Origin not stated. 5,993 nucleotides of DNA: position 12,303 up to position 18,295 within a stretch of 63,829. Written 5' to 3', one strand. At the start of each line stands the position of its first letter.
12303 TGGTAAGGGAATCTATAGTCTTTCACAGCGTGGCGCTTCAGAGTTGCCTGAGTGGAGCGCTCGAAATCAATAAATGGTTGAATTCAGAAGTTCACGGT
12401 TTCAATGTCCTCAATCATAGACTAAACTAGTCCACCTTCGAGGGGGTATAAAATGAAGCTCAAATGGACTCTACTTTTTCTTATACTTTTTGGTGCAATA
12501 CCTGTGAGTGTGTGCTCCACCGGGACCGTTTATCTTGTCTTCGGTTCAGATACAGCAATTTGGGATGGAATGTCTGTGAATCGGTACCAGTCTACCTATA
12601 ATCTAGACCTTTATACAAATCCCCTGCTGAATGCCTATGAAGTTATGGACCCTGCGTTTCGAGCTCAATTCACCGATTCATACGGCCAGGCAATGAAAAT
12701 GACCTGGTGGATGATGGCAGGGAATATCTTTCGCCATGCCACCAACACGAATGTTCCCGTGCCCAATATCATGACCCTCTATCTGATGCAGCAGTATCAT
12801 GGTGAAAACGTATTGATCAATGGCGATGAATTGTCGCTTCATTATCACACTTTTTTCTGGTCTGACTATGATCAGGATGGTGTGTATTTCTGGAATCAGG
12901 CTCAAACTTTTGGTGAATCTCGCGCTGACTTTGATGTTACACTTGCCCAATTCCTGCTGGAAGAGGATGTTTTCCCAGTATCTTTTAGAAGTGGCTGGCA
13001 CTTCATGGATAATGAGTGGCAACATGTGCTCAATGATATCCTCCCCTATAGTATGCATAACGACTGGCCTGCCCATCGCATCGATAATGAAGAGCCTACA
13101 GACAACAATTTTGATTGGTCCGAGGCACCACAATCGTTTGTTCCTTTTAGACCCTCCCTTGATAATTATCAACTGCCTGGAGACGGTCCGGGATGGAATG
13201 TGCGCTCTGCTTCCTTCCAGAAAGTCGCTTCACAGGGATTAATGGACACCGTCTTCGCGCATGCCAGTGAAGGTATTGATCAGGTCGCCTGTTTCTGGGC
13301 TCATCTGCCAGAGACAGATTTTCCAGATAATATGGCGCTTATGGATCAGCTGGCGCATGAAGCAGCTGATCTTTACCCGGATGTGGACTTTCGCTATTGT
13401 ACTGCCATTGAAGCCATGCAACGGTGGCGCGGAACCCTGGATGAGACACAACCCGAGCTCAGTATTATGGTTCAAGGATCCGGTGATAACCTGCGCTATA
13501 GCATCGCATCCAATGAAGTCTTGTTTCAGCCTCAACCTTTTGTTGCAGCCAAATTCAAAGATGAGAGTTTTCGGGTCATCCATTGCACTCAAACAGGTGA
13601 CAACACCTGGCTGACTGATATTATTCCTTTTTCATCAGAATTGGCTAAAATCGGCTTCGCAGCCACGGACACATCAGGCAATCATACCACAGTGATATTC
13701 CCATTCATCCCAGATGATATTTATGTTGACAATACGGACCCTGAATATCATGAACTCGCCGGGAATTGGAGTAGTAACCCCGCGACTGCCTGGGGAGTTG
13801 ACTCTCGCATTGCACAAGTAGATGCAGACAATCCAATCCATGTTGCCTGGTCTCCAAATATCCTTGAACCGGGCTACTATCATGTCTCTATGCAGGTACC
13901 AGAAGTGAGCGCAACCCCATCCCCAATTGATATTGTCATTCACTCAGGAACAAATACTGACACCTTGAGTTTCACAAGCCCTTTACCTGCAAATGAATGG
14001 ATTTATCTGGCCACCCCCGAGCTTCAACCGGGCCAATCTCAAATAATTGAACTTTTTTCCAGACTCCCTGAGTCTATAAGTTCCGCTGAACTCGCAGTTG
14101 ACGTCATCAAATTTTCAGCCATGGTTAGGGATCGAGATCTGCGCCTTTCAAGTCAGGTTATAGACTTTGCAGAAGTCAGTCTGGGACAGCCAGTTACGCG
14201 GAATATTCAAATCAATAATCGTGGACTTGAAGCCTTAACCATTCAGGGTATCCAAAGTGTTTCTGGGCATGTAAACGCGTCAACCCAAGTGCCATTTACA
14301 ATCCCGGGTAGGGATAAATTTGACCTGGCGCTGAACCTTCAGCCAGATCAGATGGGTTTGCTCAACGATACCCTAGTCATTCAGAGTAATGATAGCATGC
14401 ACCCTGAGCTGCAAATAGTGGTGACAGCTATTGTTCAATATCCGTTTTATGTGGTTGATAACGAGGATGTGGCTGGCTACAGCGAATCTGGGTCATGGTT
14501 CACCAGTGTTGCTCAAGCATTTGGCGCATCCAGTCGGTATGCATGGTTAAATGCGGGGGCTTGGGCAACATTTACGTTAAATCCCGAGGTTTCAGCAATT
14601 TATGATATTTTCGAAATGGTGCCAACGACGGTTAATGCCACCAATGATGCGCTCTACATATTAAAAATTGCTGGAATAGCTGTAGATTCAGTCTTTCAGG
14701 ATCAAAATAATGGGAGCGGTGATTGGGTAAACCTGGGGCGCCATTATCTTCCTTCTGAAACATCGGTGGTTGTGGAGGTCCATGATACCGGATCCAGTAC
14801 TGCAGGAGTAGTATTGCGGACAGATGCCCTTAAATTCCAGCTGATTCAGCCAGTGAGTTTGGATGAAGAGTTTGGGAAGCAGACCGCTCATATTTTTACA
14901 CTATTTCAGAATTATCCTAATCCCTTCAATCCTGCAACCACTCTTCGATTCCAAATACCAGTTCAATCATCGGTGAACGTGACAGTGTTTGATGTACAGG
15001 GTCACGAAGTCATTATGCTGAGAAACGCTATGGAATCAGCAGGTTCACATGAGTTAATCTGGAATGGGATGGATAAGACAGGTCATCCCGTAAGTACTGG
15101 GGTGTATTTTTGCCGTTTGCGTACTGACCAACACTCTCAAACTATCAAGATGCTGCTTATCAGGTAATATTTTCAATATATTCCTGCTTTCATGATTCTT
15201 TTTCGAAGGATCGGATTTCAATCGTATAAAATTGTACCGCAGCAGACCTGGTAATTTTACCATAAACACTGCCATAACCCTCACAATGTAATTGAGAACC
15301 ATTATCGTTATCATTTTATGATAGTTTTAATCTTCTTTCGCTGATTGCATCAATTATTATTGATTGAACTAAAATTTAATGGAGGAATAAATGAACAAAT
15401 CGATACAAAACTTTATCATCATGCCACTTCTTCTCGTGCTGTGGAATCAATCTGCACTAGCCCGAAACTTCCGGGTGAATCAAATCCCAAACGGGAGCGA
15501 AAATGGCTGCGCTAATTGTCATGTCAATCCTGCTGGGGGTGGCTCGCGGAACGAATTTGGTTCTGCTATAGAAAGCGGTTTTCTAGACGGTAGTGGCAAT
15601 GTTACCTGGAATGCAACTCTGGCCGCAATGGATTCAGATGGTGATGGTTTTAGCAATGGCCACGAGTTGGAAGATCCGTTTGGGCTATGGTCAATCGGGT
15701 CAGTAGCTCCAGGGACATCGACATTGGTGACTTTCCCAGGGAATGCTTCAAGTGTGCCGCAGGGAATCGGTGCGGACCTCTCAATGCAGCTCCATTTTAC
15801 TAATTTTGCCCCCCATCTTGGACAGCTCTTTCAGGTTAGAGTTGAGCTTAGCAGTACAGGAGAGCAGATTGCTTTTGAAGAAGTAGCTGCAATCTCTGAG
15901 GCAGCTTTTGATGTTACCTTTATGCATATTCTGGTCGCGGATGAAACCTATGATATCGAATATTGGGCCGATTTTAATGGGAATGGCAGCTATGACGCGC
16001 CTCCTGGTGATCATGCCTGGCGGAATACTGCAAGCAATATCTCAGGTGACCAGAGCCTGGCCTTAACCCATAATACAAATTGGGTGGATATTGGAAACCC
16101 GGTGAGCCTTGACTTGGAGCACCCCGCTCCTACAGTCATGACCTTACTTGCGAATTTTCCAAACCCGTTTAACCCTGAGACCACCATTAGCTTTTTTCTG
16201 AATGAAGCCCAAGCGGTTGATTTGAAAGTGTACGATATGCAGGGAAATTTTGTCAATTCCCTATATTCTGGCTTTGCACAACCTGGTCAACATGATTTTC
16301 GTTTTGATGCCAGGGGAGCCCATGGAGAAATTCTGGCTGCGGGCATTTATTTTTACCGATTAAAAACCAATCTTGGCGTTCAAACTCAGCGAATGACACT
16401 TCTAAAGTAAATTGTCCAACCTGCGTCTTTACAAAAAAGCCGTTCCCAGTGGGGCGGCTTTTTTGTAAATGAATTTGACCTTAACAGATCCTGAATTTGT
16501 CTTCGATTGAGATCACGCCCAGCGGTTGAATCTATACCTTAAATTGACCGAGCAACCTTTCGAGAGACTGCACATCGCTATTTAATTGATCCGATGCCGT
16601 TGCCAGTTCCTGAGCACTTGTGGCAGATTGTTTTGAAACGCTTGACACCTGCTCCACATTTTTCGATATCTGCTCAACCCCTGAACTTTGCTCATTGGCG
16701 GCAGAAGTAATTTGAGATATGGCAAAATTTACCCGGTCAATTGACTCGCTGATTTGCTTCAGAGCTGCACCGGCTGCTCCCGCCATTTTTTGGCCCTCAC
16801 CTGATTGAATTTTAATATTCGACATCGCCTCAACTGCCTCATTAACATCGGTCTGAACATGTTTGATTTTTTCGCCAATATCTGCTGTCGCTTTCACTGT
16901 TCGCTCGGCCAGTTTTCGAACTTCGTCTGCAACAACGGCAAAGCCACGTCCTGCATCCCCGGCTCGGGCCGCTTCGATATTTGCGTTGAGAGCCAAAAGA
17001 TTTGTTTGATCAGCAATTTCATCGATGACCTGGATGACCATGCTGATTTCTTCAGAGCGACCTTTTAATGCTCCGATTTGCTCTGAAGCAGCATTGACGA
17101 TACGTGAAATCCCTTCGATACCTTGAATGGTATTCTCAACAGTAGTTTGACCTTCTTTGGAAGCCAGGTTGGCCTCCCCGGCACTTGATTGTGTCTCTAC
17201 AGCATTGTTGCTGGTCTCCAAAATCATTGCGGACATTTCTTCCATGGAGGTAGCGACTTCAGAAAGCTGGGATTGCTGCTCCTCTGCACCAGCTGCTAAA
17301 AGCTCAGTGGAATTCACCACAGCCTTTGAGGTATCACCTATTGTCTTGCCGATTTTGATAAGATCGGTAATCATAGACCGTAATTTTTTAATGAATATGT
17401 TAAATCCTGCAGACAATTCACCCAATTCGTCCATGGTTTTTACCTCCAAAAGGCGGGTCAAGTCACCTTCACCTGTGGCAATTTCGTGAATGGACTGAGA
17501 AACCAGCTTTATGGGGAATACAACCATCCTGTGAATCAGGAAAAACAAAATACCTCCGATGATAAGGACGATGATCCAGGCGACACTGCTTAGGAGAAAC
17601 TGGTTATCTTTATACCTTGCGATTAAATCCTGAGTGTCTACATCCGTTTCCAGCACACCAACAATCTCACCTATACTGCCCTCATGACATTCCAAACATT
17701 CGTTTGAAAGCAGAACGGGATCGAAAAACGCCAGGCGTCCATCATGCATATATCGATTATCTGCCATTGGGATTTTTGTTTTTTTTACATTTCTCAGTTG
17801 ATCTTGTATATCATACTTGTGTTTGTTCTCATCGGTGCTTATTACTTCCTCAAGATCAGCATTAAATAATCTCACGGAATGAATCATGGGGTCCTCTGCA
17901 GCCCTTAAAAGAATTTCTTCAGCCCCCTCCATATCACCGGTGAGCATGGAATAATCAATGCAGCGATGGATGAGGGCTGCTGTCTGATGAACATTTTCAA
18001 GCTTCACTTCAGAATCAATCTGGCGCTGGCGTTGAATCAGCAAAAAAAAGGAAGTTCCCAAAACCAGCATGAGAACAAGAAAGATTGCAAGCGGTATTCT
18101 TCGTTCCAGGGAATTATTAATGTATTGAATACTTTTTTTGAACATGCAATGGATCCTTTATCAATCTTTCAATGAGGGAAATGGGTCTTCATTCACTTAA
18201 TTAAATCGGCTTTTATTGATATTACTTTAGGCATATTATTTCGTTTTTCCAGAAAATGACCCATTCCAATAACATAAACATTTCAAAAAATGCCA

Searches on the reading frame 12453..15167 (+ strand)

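Call 9: search_protein_families(library=pfam, proteins=[window:12453-15167:+])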
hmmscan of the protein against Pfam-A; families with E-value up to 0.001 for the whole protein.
window:12453-15167:+ (904 aa): 7 families
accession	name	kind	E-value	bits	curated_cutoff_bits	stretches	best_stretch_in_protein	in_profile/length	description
PF25275.1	Golvesin_C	-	8.3e-26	91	31.6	2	667-795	2-130/132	Golvesin C-terminal domain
PF13860.13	FlgD_ig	-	3.1e-06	27.5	27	1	839-886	23-70/79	FlgD Ig-like domain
PF18962.6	Por_Secre_tail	-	4.2e-06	27.4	27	1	821-901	2-73/75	Secretion system C-terminal sorting domain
PF15780.11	ASH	-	5e-06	27.1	27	1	568-652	12-97/98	Abnormal spindle-like microcephaly-assoc'd, ASPM-SPD-2-Hydin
PF07610.17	DUF1573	-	9.1e-05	22.8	26.1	1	565-652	3-90/98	Protein of unknown function (DUF1573)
PF22544.2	HYDIN_VesB_CFA65-like_Ig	-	0.00026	21.6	25.5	1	563-652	3-92/100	HYDIN/CFA65/VesB-like, Ig-like domain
PF22073.2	Cep192_D4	-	0.00039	21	35.5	0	563-652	4-100/112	Cep192 domain 4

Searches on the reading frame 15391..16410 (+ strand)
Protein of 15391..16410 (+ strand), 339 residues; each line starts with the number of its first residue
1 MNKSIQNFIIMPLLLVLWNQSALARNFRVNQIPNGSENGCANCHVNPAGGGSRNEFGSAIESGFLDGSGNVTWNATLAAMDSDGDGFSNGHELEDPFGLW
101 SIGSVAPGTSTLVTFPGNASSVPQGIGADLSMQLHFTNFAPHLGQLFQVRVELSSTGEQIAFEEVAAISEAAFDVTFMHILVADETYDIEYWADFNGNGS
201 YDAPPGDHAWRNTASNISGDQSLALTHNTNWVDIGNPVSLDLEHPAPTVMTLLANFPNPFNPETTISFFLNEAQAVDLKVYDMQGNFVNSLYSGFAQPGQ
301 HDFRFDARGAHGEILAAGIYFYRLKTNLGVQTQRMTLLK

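Call 9: search_protein_families(library=pfam, proteins=[window:15391-16410:+])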
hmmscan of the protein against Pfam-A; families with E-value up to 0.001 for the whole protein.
window:15391-16410:+ (339 aa): 3 families
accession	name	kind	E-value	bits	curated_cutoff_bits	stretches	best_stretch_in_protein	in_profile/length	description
PF24784.1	Temptin_C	-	3.5e-13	50.3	27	1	29-117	8-97/98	Temptin C-terminal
PF13860.13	FlgD_ig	-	1.7e-07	31.5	27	1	272-325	21-74/79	FlgD Ig-like domain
PF18962.6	Por_Secre_tail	-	1.8e-06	28.6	27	1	256-334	2-72/75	Secretion system C-terminal sorting domain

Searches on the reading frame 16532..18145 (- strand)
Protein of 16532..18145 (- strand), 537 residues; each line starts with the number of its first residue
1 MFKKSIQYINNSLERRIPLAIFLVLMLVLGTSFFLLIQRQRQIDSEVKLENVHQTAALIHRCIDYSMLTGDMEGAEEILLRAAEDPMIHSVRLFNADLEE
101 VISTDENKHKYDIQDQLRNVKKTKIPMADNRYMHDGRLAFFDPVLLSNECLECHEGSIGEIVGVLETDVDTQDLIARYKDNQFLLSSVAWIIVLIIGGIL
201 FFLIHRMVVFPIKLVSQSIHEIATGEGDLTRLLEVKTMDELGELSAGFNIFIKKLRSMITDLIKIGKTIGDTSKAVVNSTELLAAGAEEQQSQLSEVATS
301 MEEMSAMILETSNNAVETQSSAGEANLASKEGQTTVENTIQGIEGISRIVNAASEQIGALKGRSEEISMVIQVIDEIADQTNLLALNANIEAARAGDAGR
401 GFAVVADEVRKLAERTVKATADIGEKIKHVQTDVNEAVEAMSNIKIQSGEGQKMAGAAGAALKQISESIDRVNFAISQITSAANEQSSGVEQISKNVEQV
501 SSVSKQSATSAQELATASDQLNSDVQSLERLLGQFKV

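Call 9: search_protein_families(library=pfam, proteins=[window:16532-18145:-])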
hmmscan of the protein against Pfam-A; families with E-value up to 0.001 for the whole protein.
window:16532-18145:- (537 aa): 4 families
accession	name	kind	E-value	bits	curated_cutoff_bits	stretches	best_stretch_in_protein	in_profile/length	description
PF00015.26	MCPsignal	-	3.8e-46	157.5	34.6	1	324-503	6-171/172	Methyl-accepting chemotaxis protein (MCP) signalling domain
PF00672.30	HAMP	-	5.5e-08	33.5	25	1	204-256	2-52/53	HAMP domain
PF06160.17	EzrA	-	0.00025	19.9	39.6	1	418-536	67-181/557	Septation ring formation regulator, EzrA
PF21563.3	Mcp40H-20_sensor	-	0.00056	20.6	27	0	57-157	1-98/112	Methyl-accepting chemotaxis sensory transducer, class 40H, sensor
